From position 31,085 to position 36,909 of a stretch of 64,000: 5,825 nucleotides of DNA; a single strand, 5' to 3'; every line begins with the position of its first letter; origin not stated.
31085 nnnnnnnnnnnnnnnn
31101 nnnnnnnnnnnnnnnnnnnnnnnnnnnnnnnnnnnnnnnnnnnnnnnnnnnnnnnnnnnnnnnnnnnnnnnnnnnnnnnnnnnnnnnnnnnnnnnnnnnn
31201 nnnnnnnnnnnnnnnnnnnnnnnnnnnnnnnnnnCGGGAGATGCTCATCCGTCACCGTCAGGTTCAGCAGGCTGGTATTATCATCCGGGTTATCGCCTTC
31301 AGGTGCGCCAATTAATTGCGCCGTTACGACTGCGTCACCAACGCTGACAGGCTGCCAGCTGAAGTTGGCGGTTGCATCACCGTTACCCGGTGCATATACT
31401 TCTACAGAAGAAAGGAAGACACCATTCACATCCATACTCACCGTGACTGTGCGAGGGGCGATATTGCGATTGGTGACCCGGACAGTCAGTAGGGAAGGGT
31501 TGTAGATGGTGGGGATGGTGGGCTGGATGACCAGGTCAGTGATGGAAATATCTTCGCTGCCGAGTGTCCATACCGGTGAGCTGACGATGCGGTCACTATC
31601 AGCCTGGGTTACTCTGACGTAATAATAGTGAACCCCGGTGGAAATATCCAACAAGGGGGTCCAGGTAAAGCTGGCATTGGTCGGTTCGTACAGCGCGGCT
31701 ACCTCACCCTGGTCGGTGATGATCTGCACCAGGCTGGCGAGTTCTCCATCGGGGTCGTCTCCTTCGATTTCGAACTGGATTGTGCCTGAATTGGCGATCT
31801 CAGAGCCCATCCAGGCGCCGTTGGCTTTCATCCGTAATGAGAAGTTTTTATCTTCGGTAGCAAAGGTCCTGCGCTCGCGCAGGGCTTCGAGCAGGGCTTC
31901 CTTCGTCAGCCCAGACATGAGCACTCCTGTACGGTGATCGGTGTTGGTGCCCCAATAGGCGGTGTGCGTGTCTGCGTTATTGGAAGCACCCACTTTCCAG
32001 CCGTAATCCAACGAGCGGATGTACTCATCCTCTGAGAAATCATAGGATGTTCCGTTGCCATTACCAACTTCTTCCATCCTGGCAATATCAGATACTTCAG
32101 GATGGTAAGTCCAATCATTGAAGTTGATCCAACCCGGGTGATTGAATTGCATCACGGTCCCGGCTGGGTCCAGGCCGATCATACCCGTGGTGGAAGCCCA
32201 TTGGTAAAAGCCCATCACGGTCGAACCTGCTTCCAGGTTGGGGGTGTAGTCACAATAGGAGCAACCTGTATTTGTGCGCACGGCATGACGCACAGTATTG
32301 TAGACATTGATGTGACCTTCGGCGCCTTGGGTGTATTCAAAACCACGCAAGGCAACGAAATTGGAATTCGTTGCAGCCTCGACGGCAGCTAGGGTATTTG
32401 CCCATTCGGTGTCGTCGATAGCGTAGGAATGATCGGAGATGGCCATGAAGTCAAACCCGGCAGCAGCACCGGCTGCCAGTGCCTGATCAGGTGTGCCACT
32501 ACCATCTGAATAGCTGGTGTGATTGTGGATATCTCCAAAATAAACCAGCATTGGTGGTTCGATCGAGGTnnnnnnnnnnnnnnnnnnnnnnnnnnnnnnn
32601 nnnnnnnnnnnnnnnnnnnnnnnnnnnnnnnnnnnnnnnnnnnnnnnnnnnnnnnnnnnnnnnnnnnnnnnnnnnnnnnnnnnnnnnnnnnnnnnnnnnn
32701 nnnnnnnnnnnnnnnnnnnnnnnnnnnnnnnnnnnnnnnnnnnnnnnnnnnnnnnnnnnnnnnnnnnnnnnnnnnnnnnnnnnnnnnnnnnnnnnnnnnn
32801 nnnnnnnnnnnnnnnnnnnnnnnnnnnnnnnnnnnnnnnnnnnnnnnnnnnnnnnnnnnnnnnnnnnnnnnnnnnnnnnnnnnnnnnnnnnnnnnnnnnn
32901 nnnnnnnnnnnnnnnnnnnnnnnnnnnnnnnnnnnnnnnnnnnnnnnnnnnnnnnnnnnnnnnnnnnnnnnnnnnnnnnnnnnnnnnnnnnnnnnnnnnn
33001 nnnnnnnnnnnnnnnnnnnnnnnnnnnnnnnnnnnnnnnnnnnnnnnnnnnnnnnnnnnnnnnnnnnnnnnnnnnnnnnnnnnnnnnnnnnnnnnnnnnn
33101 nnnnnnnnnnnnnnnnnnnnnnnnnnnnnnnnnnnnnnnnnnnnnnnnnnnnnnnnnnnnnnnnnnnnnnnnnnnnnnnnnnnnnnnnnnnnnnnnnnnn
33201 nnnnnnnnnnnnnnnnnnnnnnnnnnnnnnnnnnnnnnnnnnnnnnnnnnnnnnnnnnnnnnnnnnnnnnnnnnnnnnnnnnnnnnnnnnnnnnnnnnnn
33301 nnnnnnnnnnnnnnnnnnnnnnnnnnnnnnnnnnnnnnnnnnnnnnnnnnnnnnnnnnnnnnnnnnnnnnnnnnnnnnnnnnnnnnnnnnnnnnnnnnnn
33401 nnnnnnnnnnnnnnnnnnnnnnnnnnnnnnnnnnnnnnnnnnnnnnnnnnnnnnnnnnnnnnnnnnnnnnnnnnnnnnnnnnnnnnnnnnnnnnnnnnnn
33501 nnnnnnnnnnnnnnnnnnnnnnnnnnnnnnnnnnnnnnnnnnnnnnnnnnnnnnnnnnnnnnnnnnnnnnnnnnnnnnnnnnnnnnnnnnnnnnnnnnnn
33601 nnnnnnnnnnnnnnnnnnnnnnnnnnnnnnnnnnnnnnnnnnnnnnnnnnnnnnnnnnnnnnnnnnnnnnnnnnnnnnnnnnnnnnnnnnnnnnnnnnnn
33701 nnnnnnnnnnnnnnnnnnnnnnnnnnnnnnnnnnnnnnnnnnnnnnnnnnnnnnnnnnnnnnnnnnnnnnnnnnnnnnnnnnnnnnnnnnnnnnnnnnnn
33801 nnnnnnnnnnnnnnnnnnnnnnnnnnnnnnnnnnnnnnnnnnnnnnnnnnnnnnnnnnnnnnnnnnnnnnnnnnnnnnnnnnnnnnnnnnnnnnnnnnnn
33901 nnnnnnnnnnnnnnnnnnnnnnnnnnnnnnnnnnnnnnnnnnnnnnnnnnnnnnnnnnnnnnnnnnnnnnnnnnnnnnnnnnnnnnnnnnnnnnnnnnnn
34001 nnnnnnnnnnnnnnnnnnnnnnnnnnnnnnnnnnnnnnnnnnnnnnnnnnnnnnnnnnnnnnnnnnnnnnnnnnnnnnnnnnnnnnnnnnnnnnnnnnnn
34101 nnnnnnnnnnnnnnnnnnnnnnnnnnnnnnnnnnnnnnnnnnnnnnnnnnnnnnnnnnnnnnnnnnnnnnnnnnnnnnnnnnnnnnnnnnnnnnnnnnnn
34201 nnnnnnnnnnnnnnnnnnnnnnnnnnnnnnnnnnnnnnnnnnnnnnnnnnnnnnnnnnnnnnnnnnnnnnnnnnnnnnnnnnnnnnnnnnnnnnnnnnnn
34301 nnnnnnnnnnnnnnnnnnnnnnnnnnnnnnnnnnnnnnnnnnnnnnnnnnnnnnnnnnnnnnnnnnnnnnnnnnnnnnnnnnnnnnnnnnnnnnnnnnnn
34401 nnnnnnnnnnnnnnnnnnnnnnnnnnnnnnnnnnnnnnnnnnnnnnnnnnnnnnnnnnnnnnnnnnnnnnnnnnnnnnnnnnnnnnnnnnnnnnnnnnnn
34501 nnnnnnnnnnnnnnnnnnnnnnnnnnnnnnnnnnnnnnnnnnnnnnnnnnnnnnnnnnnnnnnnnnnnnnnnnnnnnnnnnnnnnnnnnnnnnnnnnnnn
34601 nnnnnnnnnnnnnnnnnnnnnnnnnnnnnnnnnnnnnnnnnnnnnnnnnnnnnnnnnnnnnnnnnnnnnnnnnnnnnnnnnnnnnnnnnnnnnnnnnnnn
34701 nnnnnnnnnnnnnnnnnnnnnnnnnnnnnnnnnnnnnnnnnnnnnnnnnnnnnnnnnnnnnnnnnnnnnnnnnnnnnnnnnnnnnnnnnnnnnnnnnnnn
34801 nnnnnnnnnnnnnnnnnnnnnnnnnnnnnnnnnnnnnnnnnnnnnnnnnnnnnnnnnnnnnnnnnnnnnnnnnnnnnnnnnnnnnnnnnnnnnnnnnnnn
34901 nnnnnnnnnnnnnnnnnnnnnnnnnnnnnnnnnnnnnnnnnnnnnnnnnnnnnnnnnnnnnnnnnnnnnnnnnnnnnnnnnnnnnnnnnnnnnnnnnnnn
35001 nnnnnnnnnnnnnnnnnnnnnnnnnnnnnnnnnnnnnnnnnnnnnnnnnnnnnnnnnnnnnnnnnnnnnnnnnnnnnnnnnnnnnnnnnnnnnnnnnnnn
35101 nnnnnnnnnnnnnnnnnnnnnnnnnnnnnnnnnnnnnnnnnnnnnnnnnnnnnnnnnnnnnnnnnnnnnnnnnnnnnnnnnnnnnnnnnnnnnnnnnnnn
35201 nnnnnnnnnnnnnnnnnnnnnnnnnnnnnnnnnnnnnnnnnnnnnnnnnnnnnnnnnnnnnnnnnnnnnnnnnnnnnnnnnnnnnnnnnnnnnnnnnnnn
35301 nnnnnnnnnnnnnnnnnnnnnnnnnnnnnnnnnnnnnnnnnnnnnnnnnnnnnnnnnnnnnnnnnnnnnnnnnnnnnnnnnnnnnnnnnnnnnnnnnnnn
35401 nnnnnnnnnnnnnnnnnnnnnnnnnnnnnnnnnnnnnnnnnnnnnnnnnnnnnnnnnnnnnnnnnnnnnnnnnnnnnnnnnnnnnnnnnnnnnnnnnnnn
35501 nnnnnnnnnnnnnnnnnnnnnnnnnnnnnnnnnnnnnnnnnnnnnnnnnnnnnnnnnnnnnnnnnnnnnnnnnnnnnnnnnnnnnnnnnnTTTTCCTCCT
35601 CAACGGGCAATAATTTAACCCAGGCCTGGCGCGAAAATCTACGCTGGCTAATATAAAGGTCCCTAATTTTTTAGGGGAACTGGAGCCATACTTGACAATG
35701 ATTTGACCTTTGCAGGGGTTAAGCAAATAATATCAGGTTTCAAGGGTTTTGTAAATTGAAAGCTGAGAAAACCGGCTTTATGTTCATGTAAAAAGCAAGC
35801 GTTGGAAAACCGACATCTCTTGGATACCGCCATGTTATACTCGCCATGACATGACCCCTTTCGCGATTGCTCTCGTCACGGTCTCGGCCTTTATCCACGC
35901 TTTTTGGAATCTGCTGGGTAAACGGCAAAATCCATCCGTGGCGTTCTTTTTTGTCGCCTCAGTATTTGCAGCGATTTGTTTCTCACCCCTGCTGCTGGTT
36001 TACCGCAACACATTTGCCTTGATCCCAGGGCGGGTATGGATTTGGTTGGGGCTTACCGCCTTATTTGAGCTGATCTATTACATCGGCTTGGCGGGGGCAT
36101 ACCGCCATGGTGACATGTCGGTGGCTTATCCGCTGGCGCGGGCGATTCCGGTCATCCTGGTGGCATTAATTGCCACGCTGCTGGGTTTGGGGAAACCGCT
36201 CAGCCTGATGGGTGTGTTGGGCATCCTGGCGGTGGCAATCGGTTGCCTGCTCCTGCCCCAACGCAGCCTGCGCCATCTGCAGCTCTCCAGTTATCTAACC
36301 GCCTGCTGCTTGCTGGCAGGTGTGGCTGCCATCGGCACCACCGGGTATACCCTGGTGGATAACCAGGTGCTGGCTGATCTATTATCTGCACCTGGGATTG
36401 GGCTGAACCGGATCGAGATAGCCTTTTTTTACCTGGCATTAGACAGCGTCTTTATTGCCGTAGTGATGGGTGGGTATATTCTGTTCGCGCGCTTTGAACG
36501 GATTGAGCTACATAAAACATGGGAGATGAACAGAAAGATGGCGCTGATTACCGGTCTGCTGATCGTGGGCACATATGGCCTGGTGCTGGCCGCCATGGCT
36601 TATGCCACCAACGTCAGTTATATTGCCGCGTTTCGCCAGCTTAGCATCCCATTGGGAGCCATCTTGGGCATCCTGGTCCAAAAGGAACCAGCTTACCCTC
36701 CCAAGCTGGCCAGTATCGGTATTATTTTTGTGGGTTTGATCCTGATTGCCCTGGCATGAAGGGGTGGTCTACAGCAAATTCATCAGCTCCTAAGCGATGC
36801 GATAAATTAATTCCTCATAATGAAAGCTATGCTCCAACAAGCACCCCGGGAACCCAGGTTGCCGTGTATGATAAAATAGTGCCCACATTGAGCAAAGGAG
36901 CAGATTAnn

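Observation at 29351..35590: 2079-aa secreted protein combining a PHP metallo-phosphoesterase domain with two OB-fold-like modules and surface-display domains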

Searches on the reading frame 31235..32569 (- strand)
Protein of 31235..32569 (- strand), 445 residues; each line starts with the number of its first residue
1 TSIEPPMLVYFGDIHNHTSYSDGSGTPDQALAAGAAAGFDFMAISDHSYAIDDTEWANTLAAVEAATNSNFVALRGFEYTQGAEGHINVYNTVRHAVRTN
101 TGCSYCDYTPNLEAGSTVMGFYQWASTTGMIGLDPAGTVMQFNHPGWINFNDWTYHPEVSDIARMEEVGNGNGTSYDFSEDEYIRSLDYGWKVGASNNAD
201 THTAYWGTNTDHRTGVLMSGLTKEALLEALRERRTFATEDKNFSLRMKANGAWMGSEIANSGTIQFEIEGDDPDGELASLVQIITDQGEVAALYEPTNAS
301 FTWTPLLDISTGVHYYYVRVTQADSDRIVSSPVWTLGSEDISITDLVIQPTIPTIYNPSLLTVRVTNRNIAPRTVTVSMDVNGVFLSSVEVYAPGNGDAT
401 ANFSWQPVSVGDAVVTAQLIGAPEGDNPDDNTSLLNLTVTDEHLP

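Call 29: predict_structure(alignment_id=A1)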
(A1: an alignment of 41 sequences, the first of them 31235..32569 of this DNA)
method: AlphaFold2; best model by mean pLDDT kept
length: 445 residues; sequences in the alignment: 41
mean_pLDDT: 68.6   pTM: 0.62
mean pLDDT of the five models: 68.6, 65.1, 62.7, 61.7, 61.3
residues with pLDDT >= 90: 113; 70-90: 99; 50-70: 138; < 50: 95
segments of 3 or more residues with pLDDT < 50: 1-14, 81-87, 110-120, 131-135, 143-163, 166-178, 192-199, 210-219
pLDDT, mean of each block of 10 residues (from residue 1): 31 49 65 68 58 70 67 57 47 54 56 41 52 50 40 44 46 41 57 44 60 45 53 56 73 65 91 85 88 94 95 88 83 78 89 92 89 95 96 87 96 96 87 93 81
secondary structure, 60 per line:
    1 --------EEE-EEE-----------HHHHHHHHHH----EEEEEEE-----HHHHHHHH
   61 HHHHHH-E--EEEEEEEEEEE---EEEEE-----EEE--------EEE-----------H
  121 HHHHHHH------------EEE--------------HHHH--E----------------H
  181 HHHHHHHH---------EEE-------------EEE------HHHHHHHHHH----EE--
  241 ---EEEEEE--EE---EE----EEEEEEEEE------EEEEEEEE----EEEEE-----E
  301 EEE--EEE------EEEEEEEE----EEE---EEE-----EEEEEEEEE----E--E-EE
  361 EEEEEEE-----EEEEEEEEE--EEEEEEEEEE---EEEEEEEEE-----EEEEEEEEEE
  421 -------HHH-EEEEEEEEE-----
elements in order: E9-11 E13-15 H27-36 E41-47 H53-66 E71-81 E85-89 E95-97 E106-108 H120-127 E140-142 H157-160 H180-188 E198-200 E214-216 H223-232 E244-249 E263-271 E278-285 E290-294 E300-303 E306-308 E315-322 E327-329 E333-335 E341-349 E359-367 E373-381 E384-393 E397-405 E411-420 E432-440

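Call 41: fold_search(model_id=the predicted structure, library=pdb)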
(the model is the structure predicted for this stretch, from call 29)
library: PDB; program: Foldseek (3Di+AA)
matches with E <= 10: 1886; with E <= 0.001: 281
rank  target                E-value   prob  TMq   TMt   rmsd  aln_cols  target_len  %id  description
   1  4be6_A                8.7e-09  1.00  0.23  0.36   8.7       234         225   12  V. cholera biofilm scaffolding protein RbmA (released 2013-12-18)
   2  8csw                  9.2e-09  1.00  0.21  0.15  18.1       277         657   16  Local refinement of protein 4.2 in Class 2 of erythrocyte ankyrin-1 complex (released 2022-07-20)
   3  1ggu_B                9.2e-09  1.00  0.20  0.13  19.2       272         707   12  HUMAN FACTOR XIII WITH CALCIUM BOUND IN THE ION SITE (released 1999-09-16)
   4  1l9m_B                9.2e-09  1.00  0.20  0.14  18.7       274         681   11  Three-dimensional structure of the human transglutaminase 3 enzyme: binding of calcium ions change structure for activ (released 2002-05-29)
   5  7uzs                  9.7e-09  1.00  0.21  0.15  18.1       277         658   15  Protein 4.2 (local refinement from consensus reconstruction of ankyrin complex classes) (released 2022-07-20)
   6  4be5_A                1.2e-08  1.00  0.23  0.37   8.5       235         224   12  V. cholera biofilm scaffolding protein RbmA (released 2013-12-18)
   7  4kkp_B                1.6e-08  1.00  0.22  0.33   9.2       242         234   10  Crystal structure of Vibrio cholerae RbmA (crystal form 2) (released 2013-05-22)
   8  1l9m_A                1.6e-08  1.00  0.20  0.14  18.6       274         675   10  Three-dimensional structure of the human transglutaminase 3 enzyme: binding of calcium ions change structure for activ (released 2002-05-29)
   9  4kkr_A                1.7e-08  1.00  0.24  0.37   8.3       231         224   12  Crystal structure of Vibrio cholerae RbmA (crystal form 3) (released 2013-05-22)
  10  4kkq_B                2.0e-08  1.00  0.23  0.38   8.8       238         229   11  Crystal structure of Vibrio cholerae RbmA (crystal form 1) (released 2013-05-22)
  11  8tr9                  2.0e-08  1.00  0.22  0.15  18.1       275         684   10  Cryo-EM structure of transglutaminase 2 bound to GDP (released 2024-07-31)
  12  1ex0_A                2.0e-08  1.00  0.21  0.14  18.9       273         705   12  HUMAN FACTOR XIII, MUTANT W279F ZYMOGEN (released 2003-12-23)
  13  8oxw_A                2.2e-08  1.00  0.20  0.14  18.7       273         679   11  Transglutaminase 3 in complex with DH patient-derived Fab DH63-B02 (released 2023-10-18)
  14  1nug_B                2.2e-08  1.00  0.20  0.14  18.8       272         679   10  Role of Calcium Ions in the Activation and Activity of the Transglutaminase 3 Enzyme (2 calciums, 1 Mg, inactive form) (released 2003-04-22)
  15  4kkq_A                2.5e-08  1.00  0.22  0.35   9.0       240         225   11  Crystal structure of Vibrio cholerae RbmA (crystal form 1) (released 2013-05-22)
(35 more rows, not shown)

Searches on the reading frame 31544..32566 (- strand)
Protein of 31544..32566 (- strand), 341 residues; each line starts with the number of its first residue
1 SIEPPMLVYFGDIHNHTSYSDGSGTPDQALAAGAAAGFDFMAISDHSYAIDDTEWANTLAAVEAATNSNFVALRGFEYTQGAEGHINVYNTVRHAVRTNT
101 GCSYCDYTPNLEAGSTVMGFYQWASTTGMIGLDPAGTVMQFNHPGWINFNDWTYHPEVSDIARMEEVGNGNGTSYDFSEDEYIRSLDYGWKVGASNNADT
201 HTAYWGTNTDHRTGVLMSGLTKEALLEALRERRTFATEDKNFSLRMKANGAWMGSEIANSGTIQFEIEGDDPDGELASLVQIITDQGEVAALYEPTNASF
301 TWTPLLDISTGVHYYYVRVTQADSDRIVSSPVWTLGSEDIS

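Call 44: find_homologous_proteins(query=window:31544-32566:-, max_evalue=0.001)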
Query window:31544-32566:- (341 aa): 244 proteins with E <= 0.001 among 8000 candidates; the best 120 are listed.
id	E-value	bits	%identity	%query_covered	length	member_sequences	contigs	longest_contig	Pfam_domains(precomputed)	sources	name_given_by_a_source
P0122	9.7e-175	599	77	99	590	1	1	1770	PF13205.13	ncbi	ncbi:hypothetical protein FDZ74_06505, partial [bacterium]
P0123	9.5e-168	576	75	99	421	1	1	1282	-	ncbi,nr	ncbi:MAG: hypothetical protein EG825_17040, partial [Rhodocyclaceae bacterium]|nr:hypothetical prote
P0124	1.2e-155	536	83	80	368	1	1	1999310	PF13205.13,PF02811.27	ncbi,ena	-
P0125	2.6e-147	509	67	98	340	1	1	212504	PF02811.27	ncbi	-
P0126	4.8e-136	472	81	74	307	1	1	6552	PF13205.13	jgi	jgi:hypothetical protein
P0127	8.3e-113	395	64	80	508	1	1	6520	PF13205.13,PF02811.27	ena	-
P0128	9.3e-113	395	82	62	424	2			-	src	-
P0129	5.4e-110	386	87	58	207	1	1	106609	-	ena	-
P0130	4.7e-106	373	61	83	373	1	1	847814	-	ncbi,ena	-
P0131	4.5e-93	330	74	57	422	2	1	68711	PF13205.13,PF02811.27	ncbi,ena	-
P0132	5.8e-87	310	65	63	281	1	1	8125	PF02811.27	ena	-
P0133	9.3e-83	297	85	44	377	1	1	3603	PF13205.13,PF02811.27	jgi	jgi:hypothetical protein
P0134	6.3e-81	291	44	98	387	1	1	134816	-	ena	-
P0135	2.9e-67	246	73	47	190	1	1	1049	-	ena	-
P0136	6.6e-66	241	42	96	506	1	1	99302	PF00932.26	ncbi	-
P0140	5.0e-47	179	38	96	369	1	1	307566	PF12228.15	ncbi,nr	ncbi:MAG: CehA/McbA family metallohydrolase [Clostridia bacterium]|nr:CehA/McbA family metallohydrol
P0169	1.6e-38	151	34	96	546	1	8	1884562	-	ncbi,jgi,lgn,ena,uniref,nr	ncbi:CehA/McbA family metallohydrolase [Thermotoga neapolitana]|uniref:PHP C-terminal domain protein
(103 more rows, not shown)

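Call 47: search_solved_structures(query=A5, max_evalue=1, show_alignments=3)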
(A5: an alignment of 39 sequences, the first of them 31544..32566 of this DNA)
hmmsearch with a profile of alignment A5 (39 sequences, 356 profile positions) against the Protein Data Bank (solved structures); distinct sequences matched with E-value up to 1: 11.
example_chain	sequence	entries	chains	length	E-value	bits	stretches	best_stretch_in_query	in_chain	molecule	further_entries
3e38_A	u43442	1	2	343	1.4e-13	53.7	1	29-247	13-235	two-domain protein containing predicted PHP-like metal-dependent phosphoesterase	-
2anu_A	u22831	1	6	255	2.1e-06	30.1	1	29-184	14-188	hypothetical protein TM0559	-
3b0y_A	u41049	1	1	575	6.9e-06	28.4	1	37-79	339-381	DNA polymerase beta family (X family)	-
3au2_A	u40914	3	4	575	6.9e-06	28.4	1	37-79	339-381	DNA polymerase beta family (X family)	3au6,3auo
3b0x_A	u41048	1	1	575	6.9e-06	28.4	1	37-79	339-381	DNA polymerase beta family (X family)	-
9etk_A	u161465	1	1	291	7.4e-05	25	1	38-77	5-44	Metal-dependent phosphoesterases (PHP family)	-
3e0f_A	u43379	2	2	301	0.00015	24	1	38-76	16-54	Putative Metal-dependent Phosphoesterase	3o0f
7ug9_A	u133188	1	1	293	0.00042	22.5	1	38-78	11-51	5'-3' exoribonuclease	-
1m65_A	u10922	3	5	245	0.03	16.4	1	35-184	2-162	Hypothetical protein ycdX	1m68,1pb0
2w9m_A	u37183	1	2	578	0.038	16.1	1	36-93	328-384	POLYMERASE X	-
2yb1_A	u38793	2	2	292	0.048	15.8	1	38-73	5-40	AMIDOHYDROLASE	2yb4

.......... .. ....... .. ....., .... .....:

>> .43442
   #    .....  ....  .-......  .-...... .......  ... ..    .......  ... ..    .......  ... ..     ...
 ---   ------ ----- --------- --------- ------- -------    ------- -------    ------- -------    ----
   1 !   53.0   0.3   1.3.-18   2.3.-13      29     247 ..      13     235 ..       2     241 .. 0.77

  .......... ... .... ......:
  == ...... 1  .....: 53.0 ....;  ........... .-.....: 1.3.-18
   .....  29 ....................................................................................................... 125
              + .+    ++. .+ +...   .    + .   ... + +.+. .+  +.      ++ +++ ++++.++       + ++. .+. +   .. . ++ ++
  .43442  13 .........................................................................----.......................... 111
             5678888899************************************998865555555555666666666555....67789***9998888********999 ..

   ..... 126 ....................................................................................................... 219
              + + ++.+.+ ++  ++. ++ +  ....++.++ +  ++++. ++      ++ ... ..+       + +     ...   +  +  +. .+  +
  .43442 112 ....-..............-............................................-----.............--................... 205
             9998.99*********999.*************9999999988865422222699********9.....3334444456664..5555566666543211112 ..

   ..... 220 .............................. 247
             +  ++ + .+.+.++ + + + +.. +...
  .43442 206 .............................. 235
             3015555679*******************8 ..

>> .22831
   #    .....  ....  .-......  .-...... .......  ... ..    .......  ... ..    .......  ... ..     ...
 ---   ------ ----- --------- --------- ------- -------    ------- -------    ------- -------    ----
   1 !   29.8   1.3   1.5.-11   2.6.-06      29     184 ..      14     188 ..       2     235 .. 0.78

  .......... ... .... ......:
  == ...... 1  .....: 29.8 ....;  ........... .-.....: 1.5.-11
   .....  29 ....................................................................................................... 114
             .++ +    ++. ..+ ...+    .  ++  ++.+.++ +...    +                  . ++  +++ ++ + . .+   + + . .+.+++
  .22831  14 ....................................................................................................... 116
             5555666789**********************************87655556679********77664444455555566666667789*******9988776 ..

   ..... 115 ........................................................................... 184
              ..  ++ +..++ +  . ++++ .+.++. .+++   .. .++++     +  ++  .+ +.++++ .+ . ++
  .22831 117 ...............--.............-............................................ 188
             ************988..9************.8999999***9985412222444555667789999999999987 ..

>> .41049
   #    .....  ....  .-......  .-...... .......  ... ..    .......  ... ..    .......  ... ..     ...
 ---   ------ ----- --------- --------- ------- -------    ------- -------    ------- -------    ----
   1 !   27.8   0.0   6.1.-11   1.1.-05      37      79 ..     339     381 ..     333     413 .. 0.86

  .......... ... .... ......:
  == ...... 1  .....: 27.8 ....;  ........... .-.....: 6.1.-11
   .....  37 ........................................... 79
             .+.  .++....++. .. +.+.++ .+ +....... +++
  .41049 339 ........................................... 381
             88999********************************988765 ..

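Call 80: find_encoding_contigs(protein=P0169, flank=7000, max_places=1)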
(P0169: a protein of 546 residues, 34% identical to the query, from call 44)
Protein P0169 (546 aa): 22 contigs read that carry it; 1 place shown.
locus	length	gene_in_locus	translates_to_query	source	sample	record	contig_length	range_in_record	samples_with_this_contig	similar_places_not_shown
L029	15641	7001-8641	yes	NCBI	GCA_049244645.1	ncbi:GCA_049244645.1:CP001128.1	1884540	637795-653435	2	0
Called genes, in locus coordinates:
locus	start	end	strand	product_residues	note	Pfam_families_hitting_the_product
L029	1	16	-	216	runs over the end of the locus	PF00528:BPD_transp_1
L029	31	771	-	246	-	PF00497:SBP_bac_3, PF10613:Lig_chan-Glu_bd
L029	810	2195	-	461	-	PF00860:Xan_ur_permease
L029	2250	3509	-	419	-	PF01547:SBP_bac_1, PF13416:SBP_bac_8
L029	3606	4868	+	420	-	PF00528:BPD_transp_1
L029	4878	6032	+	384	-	-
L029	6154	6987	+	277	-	PF00528:BPD_transp_1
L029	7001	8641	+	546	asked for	-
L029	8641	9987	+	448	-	PF21688:FAD-depend_C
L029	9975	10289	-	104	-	PF22570:LiaF-TM (faint)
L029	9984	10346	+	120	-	-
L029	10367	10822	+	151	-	PF02742:Fe_dep_repr_C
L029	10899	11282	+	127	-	PF01250:Ribosomal_S6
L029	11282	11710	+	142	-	PF00436:SSB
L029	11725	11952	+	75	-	PF01084:Ribosomal_S18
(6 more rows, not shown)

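Call 81: find_encoding_contigs(protein=P0140, flank=7000, max_places=1)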
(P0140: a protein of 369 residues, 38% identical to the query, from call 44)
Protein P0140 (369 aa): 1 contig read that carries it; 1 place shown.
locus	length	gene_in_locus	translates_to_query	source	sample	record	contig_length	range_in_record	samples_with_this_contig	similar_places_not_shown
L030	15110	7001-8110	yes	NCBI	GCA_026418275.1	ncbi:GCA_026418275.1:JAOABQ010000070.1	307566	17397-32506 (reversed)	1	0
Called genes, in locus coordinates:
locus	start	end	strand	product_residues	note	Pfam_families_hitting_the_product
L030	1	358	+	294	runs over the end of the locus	PF00165:HTH_AraC, PF12833:HTH_18, PF00165:HTH_AraC (weak)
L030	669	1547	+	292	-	PF10340:Say1_Mug180, PF20434:BD-FAE, PF07859:Abhydrolase_3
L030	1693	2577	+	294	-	PF00165:HTH_AraC, PF12833:HTH_18, PF00165:HTH_AraC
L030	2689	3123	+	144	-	PF01243:PNPOx_N, PF16242:Pyrid_ox_like (weak)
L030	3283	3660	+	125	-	PF00903:Glyoxalase, PF12681:Glyoxalase_2, PF13669:Glyoxalase_4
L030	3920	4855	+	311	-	PF00005:ABC_tran, PF13304:AAA_21, PF27102:NodI_C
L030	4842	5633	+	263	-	PF01061:ABC2_membrane, PF12698:ABC2_membrane_3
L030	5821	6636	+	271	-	PF01520:Amidase_3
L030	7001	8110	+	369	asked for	PF12228:DUF3604 (faint)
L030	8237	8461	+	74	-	-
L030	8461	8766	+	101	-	PF07875:Coat_F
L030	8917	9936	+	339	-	PF01263:Aldose_epim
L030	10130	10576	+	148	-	PF02082:Rrf2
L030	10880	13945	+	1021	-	-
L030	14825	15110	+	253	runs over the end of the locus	-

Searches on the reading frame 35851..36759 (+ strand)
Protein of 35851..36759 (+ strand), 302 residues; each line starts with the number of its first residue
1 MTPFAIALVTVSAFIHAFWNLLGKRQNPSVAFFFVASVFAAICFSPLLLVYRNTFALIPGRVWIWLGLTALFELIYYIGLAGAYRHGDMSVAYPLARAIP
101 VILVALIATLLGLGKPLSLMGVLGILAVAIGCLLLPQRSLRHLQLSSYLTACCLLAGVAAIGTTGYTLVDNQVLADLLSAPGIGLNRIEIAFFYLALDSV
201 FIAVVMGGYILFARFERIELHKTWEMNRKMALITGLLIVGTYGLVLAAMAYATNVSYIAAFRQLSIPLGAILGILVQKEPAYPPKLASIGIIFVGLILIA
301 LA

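Call 8: search_protein_families(library=pfam, proteins=[window:35851-36759:+], max_evalue=0.001)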
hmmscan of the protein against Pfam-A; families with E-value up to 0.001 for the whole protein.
window:35851-36759:+ (302 aa): 1 family
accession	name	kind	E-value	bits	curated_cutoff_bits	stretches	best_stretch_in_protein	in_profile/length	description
PF00892.27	EamA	-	1.3e-12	48.6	28.2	2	4-135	2-133/135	EamA-like transporter family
